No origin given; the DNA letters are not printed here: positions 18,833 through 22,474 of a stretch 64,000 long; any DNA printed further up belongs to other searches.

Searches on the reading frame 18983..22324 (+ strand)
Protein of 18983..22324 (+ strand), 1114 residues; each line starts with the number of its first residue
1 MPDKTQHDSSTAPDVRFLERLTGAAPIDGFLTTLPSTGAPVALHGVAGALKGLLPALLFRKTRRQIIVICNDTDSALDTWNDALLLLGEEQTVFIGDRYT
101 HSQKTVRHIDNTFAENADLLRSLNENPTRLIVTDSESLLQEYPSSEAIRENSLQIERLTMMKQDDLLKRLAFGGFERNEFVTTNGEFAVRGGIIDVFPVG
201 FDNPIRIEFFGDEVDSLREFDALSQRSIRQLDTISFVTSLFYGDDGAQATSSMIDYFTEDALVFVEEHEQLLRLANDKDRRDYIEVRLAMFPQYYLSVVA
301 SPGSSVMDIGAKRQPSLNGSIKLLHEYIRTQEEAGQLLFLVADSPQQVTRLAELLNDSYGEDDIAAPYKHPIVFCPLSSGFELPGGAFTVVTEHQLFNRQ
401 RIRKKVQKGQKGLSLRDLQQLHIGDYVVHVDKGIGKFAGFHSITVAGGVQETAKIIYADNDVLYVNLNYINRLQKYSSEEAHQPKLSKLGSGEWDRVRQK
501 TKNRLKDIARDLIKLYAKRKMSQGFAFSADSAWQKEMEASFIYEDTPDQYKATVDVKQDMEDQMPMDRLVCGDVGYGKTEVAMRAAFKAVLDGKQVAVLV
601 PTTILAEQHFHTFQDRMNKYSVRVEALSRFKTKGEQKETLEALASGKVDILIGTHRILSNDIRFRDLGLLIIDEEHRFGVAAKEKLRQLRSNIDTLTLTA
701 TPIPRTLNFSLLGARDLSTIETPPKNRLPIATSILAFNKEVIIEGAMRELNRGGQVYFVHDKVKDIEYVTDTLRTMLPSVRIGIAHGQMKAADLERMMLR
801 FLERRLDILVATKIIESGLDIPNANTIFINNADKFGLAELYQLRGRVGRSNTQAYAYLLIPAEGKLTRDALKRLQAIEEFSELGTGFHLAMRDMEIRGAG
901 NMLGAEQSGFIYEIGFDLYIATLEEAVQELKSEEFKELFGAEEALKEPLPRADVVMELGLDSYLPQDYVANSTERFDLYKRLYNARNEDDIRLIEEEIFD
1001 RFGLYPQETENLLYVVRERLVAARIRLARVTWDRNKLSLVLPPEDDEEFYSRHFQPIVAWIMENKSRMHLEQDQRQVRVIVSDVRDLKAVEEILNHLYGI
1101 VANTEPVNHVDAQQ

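Call 18: search_protein_families(library=pfam, proteins=[window:18983-22324:+], max_evalue=0.001)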
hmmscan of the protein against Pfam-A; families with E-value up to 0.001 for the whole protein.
window:18983-22324:+ (1114 aa): 7 families
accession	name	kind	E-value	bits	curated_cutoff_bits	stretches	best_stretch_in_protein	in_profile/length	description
PF00270.35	DEAD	-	7e-27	94.6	26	1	566-706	15-163/167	DEAD/DEAH box helicase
PF17757.6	UvrB_inter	-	2.5e-24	85.6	22.9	1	154-236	2-85/91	UvrB interaction domain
PF00271.37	Helicase_C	-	5.7e-22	78.5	23.5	1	749-850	11-109/110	Helicase conserved C-terminal domain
PF03461.20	TRCF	-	4.3e-21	75.5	25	1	959-1049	2-92/95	TRCF domain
PF02559.22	CarD_TRCF_RID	-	9.7e-14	51.6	23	1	421-477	1-57/57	CarD-like/TRCF RID domain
PF04851.21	ResIII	-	5.4e-12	46.4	22.5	1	548-702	7-162/164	Type III restriction enzyme, res subunit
PF22590.2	Cas3-like_C_2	-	8.3e-06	26.5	27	1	753-851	2-105/106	CRISPR-associated nuclease/helicase Cas3, C-terminal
